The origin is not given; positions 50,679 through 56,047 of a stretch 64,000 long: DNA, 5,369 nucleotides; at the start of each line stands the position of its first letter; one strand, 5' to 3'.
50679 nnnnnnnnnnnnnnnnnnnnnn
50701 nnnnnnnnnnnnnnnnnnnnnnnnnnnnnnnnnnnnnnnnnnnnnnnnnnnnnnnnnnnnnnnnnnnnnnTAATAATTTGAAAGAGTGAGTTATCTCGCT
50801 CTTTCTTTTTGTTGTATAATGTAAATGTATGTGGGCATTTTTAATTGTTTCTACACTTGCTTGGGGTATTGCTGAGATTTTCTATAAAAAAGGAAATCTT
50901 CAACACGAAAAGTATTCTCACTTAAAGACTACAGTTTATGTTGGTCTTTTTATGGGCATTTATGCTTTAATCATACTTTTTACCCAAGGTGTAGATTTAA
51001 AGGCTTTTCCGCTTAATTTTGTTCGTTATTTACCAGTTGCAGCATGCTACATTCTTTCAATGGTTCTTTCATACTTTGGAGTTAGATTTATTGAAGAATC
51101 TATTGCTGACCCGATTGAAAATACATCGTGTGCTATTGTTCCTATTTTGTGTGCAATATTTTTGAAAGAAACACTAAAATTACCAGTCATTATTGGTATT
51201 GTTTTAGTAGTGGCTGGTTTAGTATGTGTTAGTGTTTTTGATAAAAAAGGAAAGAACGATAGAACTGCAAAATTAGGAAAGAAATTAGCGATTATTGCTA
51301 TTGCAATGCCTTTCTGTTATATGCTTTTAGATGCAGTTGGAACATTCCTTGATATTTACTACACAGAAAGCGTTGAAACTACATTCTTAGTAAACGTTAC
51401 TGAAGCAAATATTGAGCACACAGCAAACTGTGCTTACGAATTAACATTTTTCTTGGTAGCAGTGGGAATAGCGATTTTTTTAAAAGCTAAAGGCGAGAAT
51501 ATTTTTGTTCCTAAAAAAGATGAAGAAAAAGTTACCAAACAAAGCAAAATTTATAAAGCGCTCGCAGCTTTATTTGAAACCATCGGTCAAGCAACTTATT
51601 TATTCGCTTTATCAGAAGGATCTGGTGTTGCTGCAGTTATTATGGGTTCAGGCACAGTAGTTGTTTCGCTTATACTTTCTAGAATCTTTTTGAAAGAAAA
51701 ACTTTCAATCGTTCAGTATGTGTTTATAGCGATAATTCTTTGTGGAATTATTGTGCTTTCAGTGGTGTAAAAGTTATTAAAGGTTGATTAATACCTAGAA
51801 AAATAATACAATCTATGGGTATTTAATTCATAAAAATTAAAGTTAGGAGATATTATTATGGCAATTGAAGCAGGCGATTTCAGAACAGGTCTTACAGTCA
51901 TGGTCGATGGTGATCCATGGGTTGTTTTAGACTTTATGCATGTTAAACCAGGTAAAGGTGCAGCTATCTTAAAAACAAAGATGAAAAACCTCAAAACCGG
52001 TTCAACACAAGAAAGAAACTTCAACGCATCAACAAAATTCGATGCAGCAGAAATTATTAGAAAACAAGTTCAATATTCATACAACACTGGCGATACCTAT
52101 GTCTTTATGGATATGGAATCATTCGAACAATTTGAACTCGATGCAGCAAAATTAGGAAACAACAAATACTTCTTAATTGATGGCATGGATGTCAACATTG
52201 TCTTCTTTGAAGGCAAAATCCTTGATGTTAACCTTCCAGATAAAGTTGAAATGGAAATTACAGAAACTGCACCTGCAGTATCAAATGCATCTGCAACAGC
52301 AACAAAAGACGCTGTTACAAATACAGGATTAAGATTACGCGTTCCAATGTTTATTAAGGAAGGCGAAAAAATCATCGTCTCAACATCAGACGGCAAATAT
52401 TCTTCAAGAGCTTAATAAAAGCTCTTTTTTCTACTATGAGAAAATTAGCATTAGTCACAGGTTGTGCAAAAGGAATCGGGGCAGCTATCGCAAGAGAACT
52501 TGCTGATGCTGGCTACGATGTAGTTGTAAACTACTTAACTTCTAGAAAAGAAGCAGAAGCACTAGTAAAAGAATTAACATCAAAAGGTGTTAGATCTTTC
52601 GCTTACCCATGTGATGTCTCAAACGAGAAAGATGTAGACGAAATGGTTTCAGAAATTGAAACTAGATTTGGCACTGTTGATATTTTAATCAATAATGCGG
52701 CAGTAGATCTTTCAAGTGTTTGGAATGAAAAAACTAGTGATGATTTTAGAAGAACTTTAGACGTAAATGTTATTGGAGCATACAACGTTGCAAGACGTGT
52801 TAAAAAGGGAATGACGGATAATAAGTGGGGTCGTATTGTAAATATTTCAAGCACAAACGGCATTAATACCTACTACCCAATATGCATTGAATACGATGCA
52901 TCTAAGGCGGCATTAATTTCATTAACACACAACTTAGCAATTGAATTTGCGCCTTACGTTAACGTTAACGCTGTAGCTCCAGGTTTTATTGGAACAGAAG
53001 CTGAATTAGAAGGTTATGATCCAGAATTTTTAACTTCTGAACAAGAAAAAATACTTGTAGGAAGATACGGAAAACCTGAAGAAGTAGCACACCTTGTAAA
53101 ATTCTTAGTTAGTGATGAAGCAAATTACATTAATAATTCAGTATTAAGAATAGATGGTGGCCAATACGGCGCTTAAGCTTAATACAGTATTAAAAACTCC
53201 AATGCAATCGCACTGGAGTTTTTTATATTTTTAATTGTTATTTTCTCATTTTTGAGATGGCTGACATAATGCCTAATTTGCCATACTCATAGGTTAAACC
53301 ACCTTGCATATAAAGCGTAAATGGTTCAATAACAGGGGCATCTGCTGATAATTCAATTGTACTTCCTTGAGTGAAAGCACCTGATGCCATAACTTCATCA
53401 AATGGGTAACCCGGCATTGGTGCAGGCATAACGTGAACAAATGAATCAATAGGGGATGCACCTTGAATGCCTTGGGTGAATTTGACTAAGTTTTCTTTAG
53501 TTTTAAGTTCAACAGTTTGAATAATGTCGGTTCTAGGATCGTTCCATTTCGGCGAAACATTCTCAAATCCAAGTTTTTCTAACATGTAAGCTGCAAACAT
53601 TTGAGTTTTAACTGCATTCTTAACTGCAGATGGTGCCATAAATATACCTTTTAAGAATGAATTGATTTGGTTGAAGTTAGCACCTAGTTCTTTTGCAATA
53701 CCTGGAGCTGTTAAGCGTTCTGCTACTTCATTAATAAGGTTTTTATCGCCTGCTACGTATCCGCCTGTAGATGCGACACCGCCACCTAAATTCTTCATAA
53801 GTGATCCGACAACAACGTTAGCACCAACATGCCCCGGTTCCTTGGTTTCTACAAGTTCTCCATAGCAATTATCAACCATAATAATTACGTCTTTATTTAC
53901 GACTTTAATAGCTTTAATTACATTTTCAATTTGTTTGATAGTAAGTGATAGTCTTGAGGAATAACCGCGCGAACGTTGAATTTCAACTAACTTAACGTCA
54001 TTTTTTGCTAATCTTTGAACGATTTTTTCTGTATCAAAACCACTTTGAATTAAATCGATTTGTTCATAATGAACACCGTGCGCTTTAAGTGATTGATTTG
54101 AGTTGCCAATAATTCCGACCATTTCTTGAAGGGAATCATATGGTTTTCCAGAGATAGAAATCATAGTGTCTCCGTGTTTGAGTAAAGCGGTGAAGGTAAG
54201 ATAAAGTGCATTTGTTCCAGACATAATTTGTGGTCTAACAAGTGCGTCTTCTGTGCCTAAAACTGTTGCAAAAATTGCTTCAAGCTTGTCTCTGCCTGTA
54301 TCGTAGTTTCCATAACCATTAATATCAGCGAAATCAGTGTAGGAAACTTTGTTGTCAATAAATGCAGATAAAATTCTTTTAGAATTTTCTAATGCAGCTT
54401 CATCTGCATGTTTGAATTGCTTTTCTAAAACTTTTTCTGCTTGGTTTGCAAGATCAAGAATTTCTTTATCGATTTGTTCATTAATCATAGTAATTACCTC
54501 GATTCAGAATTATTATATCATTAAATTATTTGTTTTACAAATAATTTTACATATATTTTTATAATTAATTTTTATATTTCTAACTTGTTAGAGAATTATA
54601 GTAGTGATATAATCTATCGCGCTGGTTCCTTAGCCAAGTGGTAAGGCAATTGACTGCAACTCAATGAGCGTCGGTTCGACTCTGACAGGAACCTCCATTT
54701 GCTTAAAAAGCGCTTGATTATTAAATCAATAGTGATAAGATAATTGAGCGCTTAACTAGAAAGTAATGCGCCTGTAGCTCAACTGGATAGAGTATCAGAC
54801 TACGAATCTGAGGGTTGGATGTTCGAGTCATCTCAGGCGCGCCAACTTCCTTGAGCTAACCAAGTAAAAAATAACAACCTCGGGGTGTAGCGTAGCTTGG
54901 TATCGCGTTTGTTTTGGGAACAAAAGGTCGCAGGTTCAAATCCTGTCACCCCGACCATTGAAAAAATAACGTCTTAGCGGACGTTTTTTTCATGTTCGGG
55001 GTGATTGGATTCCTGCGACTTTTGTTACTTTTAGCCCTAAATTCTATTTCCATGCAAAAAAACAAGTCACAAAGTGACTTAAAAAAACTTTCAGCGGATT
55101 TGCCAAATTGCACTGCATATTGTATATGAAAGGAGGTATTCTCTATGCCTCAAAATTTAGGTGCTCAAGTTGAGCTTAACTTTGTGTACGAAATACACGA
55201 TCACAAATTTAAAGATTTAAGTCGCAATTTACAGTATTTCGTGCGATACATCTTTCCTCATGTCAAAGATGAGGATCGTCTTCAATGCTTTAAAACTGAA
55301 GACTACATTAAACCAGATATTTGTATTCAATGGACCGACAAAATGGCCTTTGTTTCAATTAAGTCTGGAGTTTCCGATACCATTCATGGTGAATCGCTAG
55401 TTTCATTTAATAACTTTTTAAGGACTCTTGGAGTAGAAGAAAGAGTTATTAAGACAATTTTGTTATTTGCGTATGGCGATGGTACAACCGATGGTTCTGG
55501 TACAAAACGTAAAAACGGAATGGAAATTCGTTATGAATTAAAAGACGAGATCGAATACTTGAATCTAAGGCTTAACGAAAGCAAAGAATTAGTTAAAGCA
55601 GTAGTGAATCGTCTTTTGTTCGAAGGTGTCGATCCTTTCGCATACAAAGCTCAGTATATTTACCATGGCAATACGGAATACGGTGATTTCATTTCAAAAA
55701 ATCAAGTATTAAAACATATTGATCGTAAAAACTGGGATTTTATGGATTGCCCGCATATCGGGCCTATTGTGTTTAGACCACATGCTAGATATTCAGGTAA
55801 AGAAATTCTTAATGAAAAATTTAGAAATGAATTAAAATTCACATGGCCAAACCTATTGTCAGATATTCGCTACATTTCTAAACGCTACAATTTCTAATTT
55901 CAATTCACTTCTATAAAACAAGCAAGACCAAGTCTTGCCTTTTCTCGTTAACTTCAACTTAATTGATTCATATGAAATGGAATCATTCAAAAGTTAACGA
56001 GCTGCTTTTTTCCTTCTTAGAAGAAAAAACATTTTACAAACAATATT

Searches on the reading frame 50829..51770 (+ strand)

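Call 58: search_protein_families(library=pfam, proteins=[window:50829-51770:+], max_evalue=0.00001)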
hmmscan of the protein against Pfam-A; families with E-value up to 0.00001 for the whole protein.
window:50829-51770:+ (313 aa): 2 families
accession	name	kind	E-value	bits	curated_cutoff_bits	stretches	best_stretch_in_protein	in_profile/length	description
PF00892.27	EamA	-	2.3e-23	83.4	28.2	2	4-135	6-134/135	EamA-like transporter family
PF03151.22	TPT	-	5.8e-08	32.9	30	0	35-136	34-137/291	Triose-phosphate Transporter family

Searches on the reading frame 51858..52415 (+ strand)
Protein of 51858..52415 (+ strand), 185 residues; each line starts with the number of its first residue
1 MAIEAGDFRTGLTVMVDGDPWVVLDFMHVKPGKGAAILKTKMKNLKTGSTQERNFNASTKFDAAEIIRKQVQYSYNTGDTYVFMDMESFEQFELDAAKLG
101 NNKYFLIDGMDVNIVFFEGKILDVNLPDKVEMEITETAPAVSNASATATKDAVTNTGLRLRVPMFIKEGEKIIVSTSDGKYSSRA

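Call 58: search_protein_families(library=pfam, proteins=[window:51858-52415:+], max_evalue=0.00001)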
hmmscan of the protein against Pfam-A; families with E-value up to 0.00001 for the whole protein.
window:51858-52415:+ (185 aa): 3 families
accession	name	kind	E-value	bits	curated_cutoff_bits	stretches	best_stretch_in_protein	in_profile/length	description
PF08207.18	EFP_N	-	6.8e-25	87.3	23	1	5-61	2-58/58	Elongation factor P (EF-P) KOW-like domain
PF01132.26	EFP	-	2.6e-22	79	27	1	69-122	1-54/54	Elongation factor P (EF-P) OB domain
PF09285.17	Elong-fact-P_C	-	1.9e-19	69.5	25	1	130-184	1-56/56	Elongation factor P, C-terminal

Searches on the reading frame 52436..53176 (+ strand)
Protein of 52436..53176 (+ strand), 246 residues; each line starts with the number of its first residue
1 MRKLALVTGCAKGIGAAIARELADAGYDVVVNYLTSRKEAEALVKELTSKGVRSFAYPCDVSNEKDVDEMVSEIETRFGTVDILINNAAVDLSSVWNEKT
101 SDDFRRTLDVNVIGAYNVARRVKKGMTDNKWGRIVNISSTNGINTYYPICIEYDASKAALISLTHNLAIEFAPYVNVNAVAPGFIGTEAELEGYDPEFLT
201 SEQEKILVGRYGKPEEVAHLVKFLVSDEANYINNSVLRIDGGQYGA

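Call 58: search_protein_families(library=pfam, proteins=[window:52436-53176:+], max_evalue=0.00001)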
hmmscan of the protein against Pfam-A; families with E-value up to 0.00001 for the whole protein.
window:52436-53176:+ (246 aa): 4 families
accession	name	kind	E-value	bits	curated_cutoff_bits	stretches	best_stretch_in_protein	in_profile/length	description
PF13561.12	adh_short_C2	-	1.1e-57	195.8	27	1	9-242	1-234/236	Enoyl-(Acyl carrier protein) reductase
PF00106.31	adh_short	-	1.7e-52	178.2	26.6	1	3-189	1-186/195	short chain dehydrogenase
PF08659.16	KR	-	8.9e-17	62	22.6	1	6-143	4-140/180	KR domain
PF01370.27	Epimerase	-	2.3e-07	30.9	20.9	1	5-177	1-167/240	NAD dependent epimerase/dehydratase family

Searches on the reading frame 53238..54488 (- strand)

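Call 58: search_protein_families(library=pfam, proteins=[window:53238-54488:-], max_evalue=0.00001)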
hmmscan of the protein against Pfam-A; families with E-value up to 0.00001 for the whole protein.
window:53238-54488:- (416 aa): 2 families
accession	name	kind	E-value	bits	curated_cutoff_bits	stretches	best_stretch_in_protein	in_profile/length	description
PF06838.17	Met_gamma_lyase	-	2.9e-153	510.7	24.2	1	12-414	3-404/405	Methionine gamma-lyase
PF01053.26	Cys_Met_Meta_PP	-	3.9e-09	36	27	1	66-279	54-240/381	Cys/Met metabolism PLP-dependent enzyme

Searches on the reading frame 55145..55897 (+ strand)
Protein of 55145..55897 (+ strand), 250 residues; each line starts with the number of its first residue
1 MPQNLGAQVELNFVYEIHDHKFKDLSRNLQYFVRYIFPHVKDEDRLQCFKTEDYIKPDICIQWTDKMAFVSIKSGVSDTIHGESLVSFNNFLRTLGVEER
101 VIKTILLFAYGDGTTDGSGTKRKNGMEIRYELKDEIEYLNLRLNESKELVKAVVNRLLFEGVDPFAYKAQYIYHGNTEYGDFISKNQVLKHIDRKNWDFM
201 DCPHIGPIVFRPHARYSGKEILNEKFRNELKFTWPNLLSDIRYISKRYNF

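Call 3: search_protein_families(library=pfam, proteins=[window:55145-55897:+], max_evalue=0.01)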
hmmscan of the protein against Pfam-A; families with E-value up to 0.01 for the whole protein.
window:55145-55897:+ (250 aa): 0 families

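Call 4: search_protein_families(library=ncbifam, proteins=[window:55145-55897:+], max_evalue=0.01)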
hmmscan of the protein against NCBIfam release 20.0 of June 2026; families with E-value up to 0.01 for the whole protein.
window:55145-55897:+ (250 aa): 0 families

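Call 68: search_protein_families(library=padloc, proteins=[window:55145-55897:+], max_evalue=0.01)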
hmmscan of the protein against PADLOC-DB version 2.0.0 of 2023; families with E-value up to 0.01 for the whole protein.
window:55145-55897:+ (250 aa): 1 family
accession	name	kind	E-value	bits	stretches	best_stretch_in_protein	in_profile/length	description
PDLC03402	REase_II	-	6.2e-17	59.5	1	6-191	12-200/527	Type II restriction enzyme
